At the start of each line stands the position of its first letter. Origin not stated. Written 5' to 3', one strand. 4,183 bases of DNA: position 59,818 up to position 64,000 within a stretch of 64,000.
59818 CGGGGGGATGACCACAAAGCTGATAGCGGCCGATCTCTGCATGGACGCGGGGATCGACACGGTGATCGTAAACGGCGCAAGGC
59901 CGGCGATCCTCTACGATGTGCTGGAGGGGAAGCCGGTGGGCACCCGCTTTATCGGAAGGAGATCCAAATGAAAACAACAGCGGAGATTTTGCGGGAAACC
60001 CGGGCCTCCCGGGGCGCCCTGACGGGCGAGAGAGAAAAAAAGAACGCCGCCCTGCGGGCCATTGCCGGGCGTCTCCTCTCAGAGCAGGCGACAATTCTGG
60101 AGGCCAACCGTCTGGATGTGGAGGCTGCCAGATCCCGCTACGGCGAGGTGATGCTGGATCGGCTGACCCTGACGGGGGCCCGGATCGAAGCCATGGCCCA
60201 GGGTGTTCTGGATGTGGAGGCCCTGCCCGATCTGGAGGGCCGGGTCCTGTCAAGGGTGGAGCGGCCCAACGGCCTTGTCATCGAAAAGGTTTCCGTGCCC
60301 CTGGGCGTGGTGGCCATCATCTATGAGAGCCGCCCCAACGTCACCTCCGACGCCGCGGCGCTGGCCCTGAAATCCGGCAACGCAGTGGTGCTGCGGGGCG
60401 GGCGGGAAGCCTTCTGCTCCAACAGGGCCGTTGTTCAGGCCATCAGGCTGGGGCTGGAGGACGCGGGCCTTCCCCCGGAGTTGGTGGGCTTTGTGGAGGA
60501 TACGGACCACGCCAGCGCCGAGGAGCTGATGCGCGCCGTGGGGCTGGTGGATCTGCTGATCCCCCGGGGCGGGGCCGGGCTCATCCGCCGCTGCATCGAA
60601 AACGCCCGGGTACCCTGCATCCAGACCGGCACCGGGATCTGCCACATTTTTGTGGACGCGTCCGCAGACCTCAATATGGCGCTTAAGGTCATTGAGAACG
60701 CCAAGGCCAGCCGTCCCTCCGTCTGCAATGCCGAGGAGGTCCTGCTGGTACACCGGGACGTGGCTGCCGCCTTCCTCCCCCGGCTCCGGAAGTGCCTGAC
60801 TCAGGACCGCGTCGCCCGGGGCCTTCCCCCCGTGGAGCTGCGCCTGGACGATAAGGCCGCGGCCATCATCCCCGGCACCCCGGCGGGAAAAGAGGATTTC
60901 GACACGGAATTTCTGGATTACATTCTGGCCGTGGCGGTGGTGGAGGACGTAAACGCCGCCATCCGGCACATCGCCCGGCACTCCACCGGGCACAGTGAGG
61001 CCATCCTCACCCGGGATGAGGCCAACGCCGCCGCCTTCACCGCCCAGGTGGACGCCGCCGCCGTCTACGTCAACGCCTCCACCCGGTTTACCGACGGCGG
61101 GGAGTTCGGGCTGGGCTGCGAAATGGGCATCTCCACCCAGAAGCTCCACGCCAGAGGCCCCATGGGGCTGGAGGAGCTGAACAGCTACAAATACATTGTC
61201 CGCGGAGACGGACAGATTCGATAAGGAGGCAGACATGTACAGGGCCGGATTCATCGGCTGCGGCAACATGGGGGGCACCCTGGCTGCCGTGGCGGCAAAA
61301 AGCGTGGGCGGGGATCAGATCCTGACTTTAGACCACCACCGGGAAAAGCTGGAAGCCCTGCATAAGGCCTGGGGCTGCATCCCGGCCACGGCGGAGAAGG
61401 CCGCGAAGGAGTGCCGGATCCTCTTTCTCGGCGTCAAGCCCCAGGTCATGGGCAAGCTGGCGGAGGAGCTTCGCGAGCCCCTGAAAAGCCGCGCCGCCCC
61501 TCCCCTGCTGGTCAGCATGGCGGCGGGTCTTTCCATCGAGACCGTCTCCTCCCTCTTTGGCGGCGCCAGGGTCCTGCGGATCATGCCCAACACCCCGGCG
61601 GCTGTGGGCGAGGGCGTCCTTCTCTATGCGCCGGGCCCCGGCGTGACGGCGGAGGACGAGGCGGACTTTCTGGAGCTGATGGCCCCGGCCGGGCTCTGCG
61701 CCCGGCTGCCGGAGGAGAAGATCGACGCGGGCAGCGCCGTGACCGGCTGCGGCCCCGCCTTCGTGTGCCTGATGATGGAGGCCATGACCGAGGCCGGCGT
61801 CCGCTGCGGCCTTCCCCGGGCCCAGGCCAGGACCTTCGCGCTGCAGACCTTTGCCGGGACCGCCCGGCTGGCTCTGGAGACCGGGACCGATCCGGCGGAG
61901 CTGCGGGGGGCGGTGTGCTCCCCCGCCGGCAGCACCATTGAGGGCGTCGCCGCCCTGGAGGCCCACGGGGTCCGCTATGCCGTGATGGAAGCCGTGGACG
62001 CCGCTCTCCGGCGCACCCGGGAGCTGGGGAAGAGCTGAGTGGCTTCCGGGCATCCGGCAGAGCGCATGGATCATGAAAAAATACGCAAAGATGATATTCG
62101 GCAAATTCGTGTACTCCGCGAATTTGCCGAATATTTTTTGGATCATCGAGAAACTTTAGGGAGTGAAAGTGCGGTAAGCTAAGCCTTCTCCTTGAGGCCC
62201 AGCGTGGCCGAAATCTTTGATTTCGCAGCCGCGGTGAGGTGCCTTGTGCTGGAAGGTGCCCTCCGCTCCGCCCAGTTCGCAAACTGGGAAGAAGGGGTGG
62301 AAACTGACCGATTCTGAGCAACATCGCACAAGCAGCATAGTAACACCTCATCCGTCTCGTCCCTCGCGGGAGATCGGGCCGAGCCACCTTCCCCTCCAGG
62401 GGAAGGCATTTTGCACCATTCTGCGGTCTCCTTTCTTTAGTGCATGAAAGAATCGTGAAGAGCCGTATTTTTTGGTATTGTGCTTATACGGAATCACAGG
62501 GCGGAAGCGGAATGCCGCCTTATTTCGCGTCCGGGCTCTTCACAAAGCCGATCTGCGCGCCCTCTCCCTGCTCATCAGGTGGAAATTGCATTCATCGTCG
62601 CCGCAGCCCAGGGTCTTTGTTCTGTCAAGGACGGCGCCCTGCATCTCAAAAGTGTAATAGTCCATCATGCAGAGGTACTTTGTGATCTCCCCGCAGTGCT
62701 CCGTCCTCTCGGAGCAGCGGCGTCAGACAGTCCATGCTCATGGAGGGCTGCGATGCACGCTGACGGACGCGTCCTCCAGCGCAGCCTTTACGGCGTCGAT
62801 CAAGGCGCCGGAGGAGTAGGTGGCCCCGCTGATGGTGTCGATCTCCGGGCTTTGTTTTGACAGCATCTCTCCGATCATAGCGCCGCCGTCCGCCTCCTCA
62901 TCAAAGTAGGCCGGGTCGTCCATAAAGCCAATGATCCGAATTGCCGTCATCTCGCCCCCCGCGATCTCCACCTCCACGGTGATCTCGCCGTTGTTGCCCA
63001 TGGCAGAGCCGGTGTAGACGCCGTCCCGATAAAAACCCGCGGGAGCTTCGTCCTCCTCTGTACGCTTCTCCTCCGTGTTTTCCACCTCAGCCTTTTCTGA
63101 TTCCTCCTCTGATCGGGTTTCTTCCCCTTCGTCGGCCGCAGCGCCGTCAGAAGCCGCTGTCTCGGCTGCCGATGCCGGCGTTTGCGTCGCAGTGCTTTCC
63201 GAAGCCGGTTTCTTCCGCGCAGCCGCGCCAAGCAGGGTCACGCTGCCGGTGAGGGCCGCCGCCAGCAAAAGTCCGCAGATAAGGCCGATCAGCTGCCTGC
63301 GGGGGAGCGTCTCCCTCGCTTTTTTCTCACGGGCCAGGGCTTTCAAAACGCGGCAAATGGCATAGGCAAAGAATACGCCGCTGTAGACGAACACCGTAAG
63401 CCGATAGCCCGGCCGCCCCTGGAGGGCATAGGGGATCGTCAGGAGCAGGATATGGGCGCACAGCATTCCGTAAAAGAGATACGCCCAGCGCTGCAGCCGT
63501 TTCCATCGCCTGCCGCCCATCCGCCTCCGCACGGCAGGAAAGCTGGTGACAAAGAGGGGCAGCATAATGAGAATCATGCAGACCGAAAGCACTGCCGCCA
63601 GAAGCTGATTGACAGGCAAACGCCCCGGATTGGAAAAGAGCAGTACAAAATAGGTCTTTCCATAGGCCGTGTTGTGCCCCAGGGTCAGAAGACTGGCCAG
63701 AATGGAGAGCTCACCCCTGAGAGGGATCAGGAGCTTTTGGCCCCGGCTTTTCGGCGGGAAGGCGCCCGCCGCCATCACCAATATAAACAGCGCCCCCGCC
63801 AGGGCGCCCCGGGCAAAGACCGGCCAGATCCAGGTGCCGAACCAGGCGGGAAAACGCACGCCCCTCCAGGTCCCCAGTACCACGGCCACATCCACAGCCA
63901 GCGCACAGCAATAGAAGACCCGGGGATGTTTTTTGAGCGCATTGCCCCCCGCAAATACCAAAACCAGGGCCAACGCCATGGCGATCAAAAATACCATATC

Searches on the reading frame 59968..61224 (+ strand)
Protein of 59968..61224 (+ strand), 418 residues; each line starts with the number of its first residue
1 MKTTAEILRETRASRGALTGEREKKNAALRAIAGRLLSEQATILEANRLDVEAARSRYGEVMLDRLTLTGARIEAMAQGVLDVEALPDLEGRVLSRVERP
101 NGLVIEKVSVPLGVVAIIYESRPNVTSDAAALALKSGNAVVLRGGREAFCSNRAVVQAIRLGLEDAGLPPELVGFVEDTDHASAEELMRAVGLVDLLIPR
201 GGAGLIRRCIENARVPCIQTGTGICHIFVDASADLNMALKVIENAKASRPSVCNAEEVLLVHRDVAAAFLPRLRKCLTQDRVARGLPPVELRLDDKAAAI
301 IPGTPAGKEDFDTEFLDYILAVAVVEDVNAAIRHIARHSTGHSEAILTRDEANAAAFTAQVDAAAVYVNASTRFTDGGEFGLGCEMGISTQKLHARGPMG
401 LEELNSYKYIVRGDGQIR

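Call 82: find_encoding_contigs(protein=window:59968-61224:+, flank=10000, max_places=2)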
Protein window:59968-61224:+ (418 aa): 8 contigs read that carry it; 2 places shown.
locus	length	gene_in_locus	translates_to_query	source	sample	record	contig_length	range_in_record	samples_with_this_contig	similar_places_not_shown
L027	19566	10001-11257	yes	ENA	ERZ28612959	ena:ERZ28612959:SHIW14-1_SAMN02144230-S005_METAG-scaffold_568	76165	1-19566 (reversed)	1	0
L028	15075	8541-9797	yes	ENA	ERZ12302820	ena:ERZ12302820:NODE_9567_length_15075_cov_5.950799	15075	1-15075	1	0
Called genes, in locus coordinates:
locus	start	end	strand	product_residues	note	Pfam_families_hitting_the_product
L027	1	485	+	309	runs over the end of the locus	PF08902:DUF1848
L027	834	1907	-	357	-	PF13303:PTS_EIIC_2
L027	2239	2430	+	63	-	-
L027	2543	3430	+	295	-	PF02517:Rce1-like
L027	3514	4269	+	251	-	PF12697:Abhydrolase_6 (faint), PF12146:Hydrolase_4, PF00561:Abhydrolase_1 (faint)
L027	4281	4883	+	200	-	PF17851:GH43_C2 (weak), PF07081:DUF1349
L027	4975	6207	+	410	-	PF13660:DUF4147, PF05161:MOFRL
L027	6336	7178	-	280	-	PF00248:Aldo_ket_red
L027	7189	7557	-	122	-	PF12680:SnoaL_2 (faint), PF13577:SnoaL_4, PF14534:DUF4440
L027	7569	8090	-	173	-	PF03358:FMN_red (weak), PF12682:Flavodoxin_4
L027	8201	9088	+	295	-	PF00126:HTH_1, PF03466:LysR_substrate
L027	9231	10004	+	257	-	PF00696:AA_kinase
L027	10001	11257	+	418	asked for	PF00171:Aldedh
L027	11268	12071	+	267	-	PF03446:NAD_binding_2 (faint), PF03807:F420_oxidored, PF14748:P5CR_dimer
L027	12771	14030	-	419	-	PF01794:Ferric_reduct (weak), PF04205:FMN_bind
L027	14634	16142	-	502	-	-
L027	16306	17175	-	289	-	PF04072:LCM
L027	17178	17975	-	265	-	PF05175:MTS, PF13489:Methyltransf_23, PF01209:Ubie_methyltran, PF06325:PrmA (weak), PF13847:Methyltransf_31, PF08241:Methyltransf_11, PF08242:Methyltransf_12, PF13649:Methyltransf_25, +1 more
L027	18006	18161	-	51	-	-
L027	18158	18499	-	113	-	-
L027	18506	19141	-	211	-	PF14196:ATC_hydrolase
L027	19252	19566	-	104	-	?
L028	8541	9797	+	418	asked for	PF00171:Aldedh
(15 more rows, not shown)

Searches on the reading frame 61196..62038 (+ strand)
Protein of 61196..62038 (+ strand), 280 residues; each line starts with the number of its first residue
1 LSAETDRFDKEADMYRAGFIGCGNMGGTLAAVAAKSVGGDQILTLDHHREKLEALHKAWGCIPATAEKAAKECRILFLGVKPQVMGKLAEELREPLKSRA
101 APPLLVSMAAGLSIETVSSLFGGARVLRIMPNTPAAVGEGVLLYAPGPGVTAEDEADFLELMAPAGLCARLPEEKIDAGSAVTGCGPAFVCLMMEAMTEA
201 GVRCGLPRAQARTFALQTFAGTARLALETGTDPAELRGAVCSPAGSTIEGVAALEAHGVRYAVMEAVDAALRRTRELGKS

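Call 78: search_protein_families(library=pfam, proteins=[window:61196-62038:+], max_evalue=0.001)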
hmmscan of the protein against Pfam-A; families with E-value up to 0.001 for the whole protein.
window:61196-62038:+ (280 aa): 3 families
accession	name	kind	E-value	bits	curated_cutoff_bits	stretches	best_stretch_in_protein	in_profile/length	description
PF14748.11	P5CR_dimer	-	4.8e-38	130.1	25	1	173-277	1-105/105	Pyrroline-5-carboxylate reductase dimerisation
PF03807.23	F420_oxidored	-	3e-12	47.4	21.6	1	18-111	3-94/94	NADP oxidoreductase coenzyme F420-dependent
PF03446.21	NAD_binding_2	-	3.2e-05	24.4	21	1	18-81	3-64/161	NAD binding domain of 6-phosphogluconate dehydrogenase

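Call 81: find_encoding_contigs(protein=window:61196-62038:+, flank=10000, max_places=2)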
Protein window:61196-62038:+ (280 aa): no gene with exactly this product is on record in the collection.
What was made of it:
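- Tried and rejected: One look-up failed because the ORF start differed from the called gene (call 81).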

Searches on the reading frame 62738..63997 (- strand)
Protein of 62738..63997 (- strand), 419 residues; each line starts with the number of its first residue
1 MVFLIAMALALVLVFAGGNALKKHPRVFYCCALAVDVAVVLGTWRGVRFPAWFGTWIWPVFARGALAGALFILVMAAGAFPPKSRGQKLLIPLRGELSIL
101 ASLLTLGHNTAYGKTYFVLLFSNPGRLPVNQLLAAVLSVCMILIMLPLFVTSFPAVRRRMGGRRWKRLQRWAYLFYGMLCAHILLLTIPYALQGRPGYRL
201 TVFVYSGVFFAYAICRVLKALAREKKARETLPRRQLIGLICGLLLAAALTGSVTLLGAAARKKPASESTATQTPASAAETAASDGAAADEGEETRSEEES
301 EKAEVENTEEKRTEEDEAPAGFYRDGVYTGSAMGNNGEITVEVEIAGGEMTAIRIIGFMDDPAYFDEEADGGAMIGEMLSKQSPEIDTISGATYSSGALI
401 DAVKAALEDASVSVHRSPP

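Call 78: search_protein_families(library=pfam, proteins=[window:62738-63997:-], max_evalue=0.001)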
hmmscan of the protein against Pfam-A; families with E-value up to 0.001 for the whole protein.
window:62738-63997:- (419 aa): 2 families
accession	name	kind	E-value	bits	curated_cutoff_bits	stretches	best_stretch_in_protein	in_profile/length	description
PF04205.19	FMN_bind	-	3.2e-12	47.3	22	1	334-408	1-77/77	FMN-binding domain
PF01794.25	Ferric_reduct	-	3.8e-06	27.4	28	1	64-179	2-120/121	Ferric reductase like transmembrane component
